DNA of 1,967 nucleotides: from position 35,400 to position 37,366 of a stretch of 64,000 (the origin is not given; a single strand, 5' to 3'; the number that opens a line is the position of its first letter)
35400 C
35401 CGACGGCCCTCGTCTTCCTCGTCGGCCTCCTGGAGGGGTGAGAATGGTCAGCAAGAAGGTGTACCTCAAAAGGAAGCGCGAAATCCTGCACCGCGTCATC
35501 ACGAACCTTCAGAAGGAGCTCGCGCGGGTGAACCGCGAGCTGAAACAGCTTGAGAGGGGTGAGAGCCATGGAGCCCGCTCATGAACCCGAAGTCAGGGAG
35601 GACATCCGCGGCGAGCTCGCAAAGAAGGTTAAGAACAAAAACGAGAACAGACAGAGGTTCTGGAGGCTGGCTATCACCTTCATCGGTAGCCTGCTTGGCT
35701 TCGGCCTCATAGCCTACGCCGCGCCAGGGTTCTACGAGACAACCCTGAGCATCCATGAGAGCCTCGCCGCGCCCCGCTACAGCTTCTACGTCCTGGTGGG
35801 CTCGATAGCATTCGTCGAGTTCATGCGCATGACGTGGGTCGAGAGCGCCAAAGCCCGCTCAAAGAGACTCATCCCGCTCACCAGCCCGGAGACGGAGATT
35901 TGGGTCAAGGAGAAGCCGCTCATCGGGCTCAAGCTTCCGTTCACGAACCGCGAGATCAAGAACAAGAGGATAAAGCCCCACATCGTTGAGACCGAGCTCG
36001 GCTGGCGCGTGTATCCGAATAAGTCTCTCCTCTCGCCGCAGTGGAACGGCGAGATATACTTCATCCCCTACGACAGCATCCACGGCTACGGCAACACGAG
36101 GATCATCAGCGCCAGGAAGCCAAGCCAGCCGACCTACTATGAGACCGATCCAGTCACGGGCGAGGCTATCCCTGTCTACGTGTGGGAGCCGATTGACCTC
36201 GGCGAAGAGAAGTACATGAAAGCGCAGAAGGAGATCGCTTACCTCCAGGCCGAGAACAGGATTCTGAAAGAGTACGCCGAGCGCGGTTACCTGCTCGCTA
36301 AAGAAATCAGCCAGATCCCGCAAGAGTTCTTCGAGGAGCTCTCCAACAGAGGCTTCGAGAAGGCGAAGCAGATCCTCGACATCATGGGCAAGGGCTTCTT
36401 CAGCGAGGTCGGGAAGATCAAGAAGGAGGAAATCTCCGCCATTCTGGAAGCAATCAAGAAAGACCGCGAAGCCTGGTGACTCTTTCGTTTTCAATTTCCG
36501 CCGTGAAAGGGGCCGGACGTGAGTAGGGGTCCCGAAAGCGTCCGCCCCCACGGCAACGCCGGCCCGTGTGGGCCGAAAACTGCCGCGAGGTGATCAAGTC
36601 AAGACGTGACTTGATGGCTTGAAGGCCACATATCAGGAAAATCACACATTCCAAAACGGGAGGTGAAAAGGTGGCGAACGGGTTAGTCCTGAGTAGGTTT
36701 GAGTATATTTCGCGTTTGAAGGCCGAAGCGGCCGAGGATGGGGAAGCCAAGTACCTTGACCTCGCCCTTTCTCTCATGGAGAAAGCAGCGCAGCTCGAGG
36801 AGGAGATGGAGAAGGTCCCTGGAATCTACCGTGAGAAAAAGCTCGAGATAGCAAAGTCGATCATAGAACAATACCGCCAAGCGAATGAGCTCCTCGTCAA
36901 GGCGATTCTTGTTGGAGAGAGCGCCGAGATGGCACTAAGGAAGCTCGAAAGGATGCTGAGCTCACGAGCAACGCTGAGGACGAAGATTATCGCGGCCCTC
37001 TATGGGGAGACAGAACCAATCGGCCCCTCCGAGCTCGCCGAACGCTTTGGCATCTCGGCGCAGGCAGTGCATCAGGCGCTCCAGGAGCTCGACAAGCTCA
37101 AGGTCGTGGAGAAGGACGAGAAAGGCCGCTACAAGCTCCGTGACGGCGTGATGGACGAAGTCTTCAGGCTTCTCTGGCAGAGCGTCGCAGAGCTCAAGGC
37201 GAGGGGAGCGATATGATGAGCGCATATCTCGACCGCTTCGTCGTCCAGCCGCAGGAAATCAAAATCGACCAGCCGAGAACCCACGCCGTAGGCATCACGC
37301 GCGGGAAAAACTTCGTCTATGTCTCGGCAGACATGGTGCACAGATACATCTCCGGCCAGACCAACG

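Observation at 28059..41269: Seventeen-gene co-directional envelope module: candidate uncharacterised archaeal DNA-transfer or particle/vesicle-forming machine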

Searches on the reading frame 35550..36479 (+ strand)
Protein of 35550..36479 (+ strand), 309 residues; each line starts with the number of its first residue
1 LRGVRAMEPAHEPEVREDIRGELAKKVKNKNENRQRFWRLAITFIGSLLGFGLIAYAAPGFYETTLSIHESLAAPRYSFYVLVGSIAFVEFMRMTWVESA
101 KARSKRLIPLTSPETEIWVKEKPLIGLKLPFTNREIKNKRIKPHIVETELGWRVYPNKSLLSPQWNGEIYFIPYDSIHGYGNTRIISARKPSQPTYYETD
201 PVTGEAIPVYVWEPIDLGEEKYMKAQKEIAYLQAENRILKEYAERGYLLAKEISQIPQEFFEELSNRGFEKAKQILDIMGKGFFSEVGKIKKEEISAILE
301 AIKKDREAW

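Call 6: search_protein_families(library=pfam, max_evalue=0.1, proteins=[window:35550-36479:+])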
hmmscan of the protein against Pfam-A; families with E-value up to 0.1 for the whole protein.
window:35550-36479:+ (309 aa): 0 families

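Call 15: search_protein_families(library=phrogs, max_evalue=0.01, proteins=[window:35550-36479:+])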
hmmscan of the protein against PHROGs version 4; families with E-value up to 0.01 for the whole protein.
window:35550-36479:+ (309 aa): 0 families

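Call 58: search_solved_structures(query=A2, max_evalue=1)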
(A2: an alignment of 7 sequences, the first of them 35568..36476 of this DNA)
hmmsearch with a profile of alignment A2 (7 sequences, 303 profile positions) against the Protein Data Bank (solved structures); distinct sequences matched with E-value up to 1: 3.
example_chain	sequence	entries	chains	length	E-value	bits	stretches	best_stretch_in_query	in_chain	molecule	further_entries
9y6s_9Y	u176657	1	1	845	0.08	15.3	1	205-299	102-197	Cilia- and flagella-associated protein 58 central coiled coil domain-containing protein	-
8za5_A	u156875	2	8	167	0.31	13.3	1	223-270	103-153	MarR-family transcriptional regulator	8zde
9vg2_A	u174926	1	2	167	0.54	12.6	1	223-270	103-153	MarR-family transcriptional regulator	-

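Call 61: search_protein_families(library=ncbifam, max_evalue=0.01, proteins=[window:35568-36479:+])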
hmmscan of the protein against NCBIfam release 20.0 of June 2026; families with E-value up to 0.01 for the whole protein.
window:35568-36479:+ (303 aa): 0 families

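Call 62: search_protein_families(library=padloc, max_evalue=0.01, proteins=[window:35568-36479:+])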
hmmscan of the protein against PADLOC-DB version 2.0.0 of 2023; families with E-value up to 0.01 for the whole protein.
window:35568-36479:+ (303 aa): 0 families

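Call 113: find_related_loci(query=A2, collection=viral_contigs, flank=10000)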
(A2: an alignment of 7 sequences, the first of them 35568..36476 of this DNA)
Query A2 (303 aa) in viral_contigs; peptide patterns used: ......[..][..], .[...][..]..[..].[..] (x = any residue, [..] = any of these).
56 stretches matched a pattern, but none encodes a relative of the query by tblastn (E <= 1e-3).

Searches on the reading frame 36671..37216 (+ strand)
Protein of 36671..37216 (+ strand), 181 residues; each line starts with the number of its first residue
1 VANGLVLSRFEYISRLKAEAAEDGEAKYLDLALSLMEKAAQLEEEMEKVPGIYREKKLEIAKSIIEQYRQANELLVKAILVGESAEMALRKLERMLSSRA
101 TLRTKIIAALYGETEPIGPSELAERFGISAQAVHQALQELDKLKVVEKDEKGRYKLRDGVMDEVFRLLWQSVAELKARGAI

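Call 6: search_protein_families(library=pfam, max_evalue=0.1, proteins=[window:36671-37216:+])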
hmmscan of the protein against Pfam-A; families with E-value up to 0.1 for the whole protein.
window:36671-37216:+ (181 aa): 26 families (the best 25 are shown)
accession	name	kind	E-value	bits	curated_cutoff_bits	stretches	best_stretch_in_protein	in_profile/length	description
PF12802.13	MarR_2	-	2e-06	28.3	27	1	106-148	10-52/61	MarR family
PF25212.1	HVO_A0114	-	4.3e-06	26.9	27.6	1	100-155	21-75/84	HVO_A0114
PF08279.18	HTH_11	-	8.3e-06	26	25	1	103-143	2-42/55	HTH domain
PF21476.4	PF0610-like_N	-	9.6e-06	26.2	33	1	101-140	1-38/50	PF0610-like, N-terminal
PF14394.12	DUF4423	-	1.8e-05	25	30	1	119-155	39-75/165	Domain of unknown function (DUF4423)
PF00392.27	GntR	-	2.1e-05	24.5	27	1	100-147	7-55/64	Bacterial regulatory proteins, gntR family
PF25213.1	HVO_A0261_N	-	4.3e-05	23.7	35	1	101-156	11-63/86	HVO_A0261 N-terminal domain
PF13412.12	HTH_24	-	0.00011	22.1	21.9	1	103-146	5-47/48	Winged helix-turn-helix DNA-binding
PF09339.16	HTH_IclR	-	0.00025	21.2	22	1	105-150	7-52/52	IclR helix-turn-helix domain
PF17782.7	DprA_WH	-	0.0013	19.2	22.9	1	98-141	9-50/61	DprA winged helix domain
PF01325.25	Fe_dep_repress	-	0.0027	18.3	26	1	110-143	16-49/60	Iron dependent repressor, N-terminal DNA binding domain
PF02082.26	Rrf2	-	0.0049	17.5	30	1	104-148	9-55/132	Iron-dependent Transcriptional regulator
PF13545.12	HTH_Crp_2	-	0.0055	17.1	27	1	120-158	26-63/70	Crp-like helix-turn-helix domain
PF04967.18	HTH_10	-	0.0067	16.7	23.1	1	120-139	27-46/53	HTH DNA binding domain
PF12840.13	HTH_20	-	0.011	16.1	27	1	105-147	8-49/51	Helix-turn-helix domain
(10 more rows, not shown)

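Call 62: search_protein_families(library=padloc, max_evalue=0.01, proteins=[window:36671-37216:+])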
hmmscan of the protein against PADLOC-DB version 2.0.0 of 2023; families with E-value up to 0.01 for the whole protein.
window:36671-37216:+ (181 aa): 16 families
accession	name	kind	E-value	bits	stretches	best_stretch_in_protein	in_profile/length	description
PDLC01438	Csa3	-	1.4e-06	26.6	1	41-165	87-210/305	"CAS-I,CAS-II,CAS-III,CAS-IV,CAS-V,CAS-VI; associated_signaling"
PDLC01720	Csa3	-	3.6e-05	22.3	1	80-160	6-84/118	Csa3_1_CAS-I-II-III-IV-V-VI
PDLC01879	CARF3--CARF_TM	-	0.00077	17.2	1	83-158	153-211/222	-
PDLC02975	WH_III-A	-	0.0023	16.3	0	103-156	5-57/103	-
PDLC01457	WYL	-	0.0023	15.6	1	100-160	3-63/229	"CAS-I,CAS-II,CAS-III,CAS-IV,CAS-V,CAS-VI; associated_signaling"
PDLC05078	PDC-S72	-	0.0023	15.1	1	27-157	245-374/377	-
PDLC03963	SoFic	-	0.0025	15.2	1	58-156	268-348/361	-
PDLC01867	CARF3--CARF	-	0.0029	15.5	0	101-155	143-195/200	-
PDLC01434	CasR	-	0.0031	15.4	1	103-154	130-179/191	"CAS-I,CAS-II,CAS-III,CAS-IV,CAS-V,CAS-VI; associated_signaling"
PDLC04133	mad1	-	0.0042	15.4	1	119-153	8-39/60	mads_1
PDLC02870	DpdF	-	0.0048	13.5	1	77-153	325-401/534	DpdF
PDLC04368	PDC-M05A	-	0.006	14.4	0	101-155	13-68/201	-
PDLC01848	CARF3--CARF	-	0.006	14.3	0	92-150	128-183/197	-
PDLC01852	CARF3--CARF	-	0.0076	14.2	1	97-155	139-196/208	-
PDLC03923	MkoB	-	0.0079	13.2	0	115-156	49-89/454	-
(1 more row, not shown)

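Call 119: search_protein_families(library=phrogs, max_evalue=0.01, proteins=[window:36671-37216:+])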
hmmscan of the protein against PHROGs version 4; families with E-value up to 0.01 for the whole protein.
window:36671-37216:+ (181 aa): 8 families
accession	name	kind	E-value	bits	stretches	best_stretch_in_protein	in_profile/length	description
phrog_17376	-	DNA, RNA and nucleotide metabolism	1.5e-05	24.3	1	91-156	715-780/891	replication protein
phrog_1368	-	transcription regulation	0.00023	21.9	1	117-156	28-67/101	transcriptional regulator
phrog_1680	-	unknown function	0.00024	22.3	1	98-168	15-86/141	-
phrog_633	-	transcription regulation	0.00028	22.4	0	106-156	6-56/111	transcriptional regulator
phrog_5978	-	unknown function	0.0023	18.1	0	86-153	282-348/364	-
phrog_11214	-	unknown function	0.0029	18.6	1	91-154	41-103/123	-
phrog_186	-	DNA, RNA and nucleotide metabolism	0.0049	17.6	1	108-155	57-101/308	DnaD-like helicase loader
phrog_38840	-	unknown function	0.0072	17.1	0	120-152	10-41/173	-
